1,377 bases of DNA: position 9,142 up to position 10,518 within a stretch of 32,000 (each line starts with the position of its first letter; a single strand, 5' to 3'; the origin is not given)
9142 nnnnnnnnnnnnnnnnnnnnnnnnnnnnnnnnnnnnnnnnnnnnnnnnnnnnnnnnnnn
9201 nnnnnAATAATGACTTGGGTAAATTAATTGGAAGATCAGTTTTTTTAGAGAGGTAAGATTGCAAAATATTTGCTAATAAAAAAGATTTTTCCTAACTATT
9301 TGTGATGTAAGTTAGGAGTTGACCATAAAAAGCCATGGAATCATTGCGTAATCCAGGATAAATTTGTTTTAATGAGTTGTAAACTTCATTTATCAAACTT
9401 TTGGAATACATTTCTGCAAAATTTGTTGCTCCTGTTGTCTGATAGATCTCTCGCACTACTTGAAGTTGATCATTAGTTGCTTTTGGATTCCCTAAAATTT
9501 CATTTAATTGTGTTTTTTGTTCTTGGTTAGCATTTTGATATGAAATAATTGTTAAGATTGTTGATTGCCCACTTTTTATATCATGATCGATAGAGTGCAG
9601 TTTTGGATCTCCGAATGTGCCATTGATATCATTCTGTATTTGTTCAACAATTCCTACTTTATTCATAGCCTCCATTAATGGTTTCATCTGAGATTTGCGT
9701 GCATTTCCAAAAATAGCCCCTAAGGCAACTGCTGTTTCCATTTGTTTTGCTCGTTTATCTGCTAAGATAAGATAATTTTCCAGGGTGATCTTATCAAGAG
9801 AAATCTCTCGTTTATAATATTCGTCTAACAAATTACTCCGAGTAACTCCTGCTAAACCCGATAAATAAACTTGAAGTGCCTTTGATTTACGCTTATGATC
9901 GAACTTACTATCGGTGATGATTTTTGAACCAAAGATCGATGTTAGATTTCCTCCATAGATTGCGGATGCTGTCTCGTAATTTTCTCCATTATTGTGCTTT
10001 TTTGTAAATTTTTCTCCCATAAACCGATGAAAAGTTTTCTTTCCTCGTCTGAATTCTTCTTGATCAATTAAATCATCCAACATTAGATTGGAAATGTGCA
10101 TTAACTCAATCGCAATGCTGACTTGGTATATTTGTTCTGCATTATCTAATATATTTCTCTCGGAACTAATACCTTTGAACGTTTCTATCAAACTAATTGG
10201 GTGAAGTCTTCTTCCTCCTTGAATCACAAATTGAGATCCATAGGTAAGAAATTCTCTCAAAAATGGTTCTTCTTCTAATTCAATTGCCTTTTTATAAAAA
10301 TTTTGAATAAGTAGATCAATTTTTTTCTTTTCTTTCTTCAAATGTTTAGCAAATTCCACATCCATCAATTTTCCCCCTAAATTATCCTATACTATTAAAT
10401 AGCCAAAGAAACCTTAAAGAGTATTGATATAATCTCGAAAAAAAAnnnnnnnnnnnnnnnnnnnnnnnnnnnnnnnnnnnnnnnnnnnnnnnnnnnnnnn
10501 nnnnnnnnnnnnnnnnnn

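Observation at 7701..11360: Co-directional cluster of radical SAM enzyme, atypical polyprenyl synthase, DDxxD helical protein and TrmB regulator; possible uncharacterised isoprenoid pathway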

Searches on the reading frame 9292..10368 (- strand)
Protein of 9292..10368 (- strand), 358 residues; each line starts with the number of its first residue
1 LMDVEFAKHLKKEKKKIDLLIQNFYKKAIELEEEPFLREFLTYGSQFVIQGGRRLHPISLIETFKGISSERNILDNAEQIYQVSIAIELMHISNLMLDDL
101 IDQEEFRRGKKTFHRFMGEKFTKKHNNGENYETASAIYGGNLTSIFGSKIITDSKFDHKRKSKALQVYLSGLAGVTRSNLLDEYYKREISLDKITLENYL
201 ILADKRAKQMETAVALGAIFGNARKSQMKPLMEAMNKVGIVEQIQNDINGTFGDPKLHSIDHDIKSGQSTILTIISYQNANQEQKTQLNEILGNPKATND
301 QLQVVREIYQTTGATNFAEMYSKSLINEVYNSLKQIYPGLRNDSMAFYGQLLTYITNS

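Call 3: search_protein_families(library=pfam, proteins=[window:9292-10368:-], max_evalue=0.01)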
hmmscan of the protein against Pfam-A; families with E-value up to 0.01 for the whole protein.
window:9292-10368:- (358 aa): 1 family
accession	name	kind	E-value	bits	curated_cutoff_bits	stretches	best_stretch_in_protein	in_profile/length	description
PF00348.22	polyprenyl_synt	-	1.6e-31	109.8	27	1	46-305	10-247/251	Polyprenyl synthetase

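Call 4: search_protein_families(library=ncbifam, proteins=[window:9292-10368:-], max_evalue=0.01)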
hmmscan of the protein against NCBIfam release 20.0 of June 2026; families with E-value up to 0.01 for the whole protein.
window:9292-10368:- (358 aa): 16 families
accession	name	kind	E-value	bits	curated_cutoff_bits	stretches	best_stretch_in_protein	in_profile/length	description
NF041169.1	f2_encap_cargo4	exception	1.7e-28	99.9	450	1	44-338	42-314/334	family 2 encapsulin nanocompartment cargo protein polyprenyl transferase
NF040698.1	IdsA_Meth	equivalog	7.6e-24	84.5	468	1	40-336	29-307/328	short chain isoprenyl diphosphate synthase IdsA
NF041003.1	GGPP_syn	equivalog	1.7e-23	83.2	500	1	44-336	31-303/326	geranylgeranyl diphosphate synthase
NF042416.1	GFPPS_Mycobact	equivalog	5.4e-23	81.5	600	1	45-330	35-322/350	bifunctional (2E,6E)-farnesyl/geranyl diphosphate synthase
NF045485.1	FPPsyn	subfamily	1.1e-19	70.7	275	1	27-305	15-276/288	farnesyl diphosphate synthase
NF045549.1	GGPPsyn_IdsB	equivalog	3.7e-14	52.5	475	1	77-333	84-325/346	geranylgeranyl diphosphate synthase IdsB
TIGR02748.1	GerC3_HepT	equivalog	4.8e-13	48.9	456.55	1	26-336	21-298/319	heptaprenyl diphosphate synthase component II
NF045685.1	GGPPSynCrtE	equivalog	5.4e-11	42.1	460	1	20-281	13-257/293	geranylgeranyl diphosphate synthase CrtE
NF007877.0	PRK10581.1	equivalog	1.6e-10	40.7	321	1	4-290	1-269/299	(2E,6E)-farnesyl diphosphate synthase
NF045628.1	HxpDPsynlarge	equivalog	3e-09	36.3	500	1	49-337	32-291/311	hexaprenyl-diphosphate synthase large subunit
NF008140.0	PRK10888.1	equivalog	5.7e-09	35.7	412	1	46-118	38-104/323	octaprenyl diphosphate synthase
NF040936.1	hexpp_archaea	equivalog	5.8e-09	35.7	400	1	6-112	3-95/275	hexaprenyl pyrophosphate synthase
NF042417.1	NPPPS_Mycobact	equivalog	1.1e-08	34.5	600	1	3-303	15-281/335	nonaprenyl/(2E,6E)-farnesyl/geranylgeranyl diphosphat synthase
TIGR02749.1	prenyl_cyano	equivalog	3.9e-06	26.1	383.2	1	48-122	40-111/322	solanesyl diphosphate synthase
NF040789.2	gerfarn_diphsyn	equivalog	1.9e-05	24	560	1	78-334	82-322/345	geranylfarnesyl diphosphate synthase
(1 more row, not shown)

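Call 7: search_solved_structures(query=window:9292-10368:-, max_evalue=0.001, show_alignments=2)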
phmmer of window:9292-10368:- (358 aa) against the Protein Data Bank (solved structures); distinct sequences matched with E-value up to 0.001: 116 (the best 60 are shown).
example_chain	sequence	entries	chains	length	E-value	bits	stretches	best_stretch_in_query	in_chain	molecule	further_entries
3lk5_A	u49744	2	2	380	3.9e-19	72.6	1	44-320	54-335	Geranylgeranyl pyrophosphate synthase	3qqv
1wy0_A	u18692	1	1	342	3.5e-16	62.9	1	27-294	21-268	geranylgeranyl pyrophosphate synthetase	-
8a7b_A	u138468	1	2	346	1.6e-13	54.1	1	213-344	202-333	Isoprenyl diphosphate synthase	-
8a7u_A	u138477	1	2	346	1.7e-13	54.1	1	212-344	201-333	Isoprenyl diphosphate synthase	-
8a74_A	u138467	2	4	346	4.3e-13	52.7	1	213-344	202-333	Isoprenyl diphosphate synthase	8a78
8a7r_A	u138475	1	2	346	7.3e-13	52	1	213-344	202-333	Isoprenyl diphosphate synthase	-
8a6u_A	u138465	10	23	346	8.1e-13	51.8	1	213-344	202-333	Isoprenyl diphosphate synthase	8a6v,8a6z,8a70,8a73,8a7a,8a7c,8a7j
5h9d_A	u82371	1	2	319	4.7e-10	42.7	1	46-322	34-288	Farnesyl pyrophosphate synthetase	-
8f8f_A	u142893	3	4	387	6.3e-10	42.3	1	46-324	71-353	(2E,6E)-farnesyl diphosphate synthase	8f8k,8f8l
9v4g_A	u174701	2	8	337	1.8e-09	40.8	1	83-298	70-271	prenyltransferase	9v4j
5e8h_A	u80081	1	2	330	4.6e-09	39.5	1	41-280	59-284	Geranylgeranyl pyrophosphate synthase 3, chloroplastic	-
9v4i_A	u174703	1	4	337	4.7e-09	39.5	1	83-298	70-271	prenyltransferase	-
4kkm_A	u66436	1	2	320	5.7e-09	39.2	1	9-302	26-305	Polyprenyl synthetase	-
3uca_A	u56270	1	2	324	6.4e-09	39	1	9-304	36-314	Geranyltranstransferase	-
9v4h_A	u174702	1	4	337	1.2e-08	38.1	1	83-298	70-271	prenyltransferase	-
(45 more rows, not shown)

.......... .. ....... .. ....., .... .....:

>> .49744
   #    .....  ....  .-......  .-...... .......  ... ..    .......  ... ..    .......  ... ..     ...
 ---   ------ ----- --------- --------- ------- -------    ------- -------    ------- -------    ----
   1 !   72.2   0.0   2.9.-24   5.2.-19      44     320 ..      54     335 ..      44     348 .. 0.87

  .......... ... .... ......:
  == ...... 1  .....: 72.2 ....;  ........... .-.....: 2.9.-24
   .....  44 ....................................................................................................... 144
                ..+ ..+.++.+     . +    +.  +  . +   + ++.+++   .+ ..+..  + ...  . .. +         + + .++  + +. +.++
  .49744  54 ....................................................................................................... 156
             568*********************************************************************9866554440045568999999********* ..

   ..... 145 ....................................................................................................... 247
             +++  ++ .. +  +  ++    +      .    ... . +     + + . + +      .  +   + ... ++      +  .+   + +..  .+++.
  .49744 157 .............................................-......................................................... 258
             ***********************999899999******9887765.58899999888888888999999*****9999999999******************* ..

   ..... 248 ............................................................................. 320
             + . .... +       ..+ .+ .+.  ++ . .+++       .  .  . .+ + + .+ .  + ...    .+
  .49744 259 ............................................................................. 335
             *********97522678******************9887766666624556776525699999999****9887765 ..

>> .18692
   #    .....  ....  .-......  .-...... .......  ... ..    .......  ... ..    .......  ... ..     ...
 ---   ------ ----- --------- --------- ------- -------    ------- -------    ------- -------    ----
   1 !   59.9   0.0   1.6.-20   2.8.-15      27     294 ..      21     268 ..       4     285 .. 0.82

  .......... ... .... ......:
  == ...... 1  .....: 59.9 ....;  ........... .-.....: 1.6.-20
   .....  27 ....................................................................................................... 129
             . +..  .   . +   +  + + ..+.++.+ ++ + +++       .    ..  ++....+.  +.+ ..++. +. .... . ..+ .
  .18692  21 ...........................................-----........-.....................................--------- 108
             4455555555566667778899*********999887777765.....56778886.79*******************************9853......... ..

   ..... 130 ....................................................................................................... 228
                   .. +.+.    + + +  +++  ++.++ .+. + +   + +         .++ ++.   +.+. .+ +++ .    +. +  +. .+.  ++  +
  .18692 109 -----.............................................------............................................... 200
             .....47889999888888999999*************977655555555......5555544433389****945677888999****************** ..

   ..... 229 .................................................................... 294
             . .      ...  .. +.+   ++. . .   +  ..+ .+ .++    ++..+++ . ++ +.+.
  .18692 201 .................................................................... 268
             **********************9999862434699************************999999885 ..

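Call 46: find_homologous_proteins(query=window:9292-10368:-, max_evalue=1e-10)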
Query window:9292-10368:- (358 aa): 44 proteins with E <= 1e-10 among 2593 candidates.
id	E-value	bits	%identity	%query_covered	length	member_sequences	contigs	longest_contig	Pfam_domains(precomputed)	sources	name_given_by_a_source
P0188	1.3e-228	776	100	100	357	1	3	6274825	PF00348.23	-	-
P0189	6.7e-202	688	89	99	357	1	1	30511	PF00348.23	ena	-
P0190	1.9e-186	637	80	99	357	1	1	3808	PF00348.23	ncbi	-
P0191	1.6e-144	499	62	99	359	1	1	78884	PF00348.23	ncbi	ncbi:MAG: polyprenyl synthetase family protein [Promethearchaeota archaeon]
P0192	1.7e-139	483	62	99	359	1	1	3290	PF00348.23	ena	-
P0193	3.7e-134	465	60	98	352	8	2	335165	PF00348.23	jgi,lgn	jgi:geranylgeranyl pyrophosphate synthase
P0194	3.7e-133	462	61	99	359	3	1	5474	PF00348.23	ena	-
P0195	3.4e-132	459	58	99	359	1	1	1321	PF00348.23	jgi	jgi:geranylgeranyl pyrophosphate synthase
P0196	5.2e-132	458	56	99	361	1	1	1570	PF00348.23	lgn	-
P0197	7.9e-132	458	58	99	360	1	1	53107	PF00348.23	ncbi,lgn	-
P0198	1.5e-130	454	59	99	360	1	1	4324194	PF00348.23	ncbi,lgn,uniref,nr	ncbi:polyprenyl synthetase family protein [Promethearchaeum syntrophicum]|uniref:Polyprenyl syntheta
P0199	2.7e-130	453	57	99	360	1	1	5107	PF00348.23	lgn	-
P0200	4.0e-129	449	56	99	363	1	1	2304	PF00348.23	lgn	-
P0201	6.8e-129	448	58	99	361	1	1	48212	PF00348.23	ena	-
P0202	9.0e-129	448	58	99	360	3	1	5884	PF00348.23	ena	-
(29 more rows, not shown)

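Call 76: search_protein_families(library=padloc, proteins=[window:9292-10368:-], max_evalue=0.01)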
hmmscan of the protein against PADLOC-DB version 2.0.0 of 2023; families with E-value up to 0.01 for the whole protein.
window:9292-10368:- (358 aa): 0 families
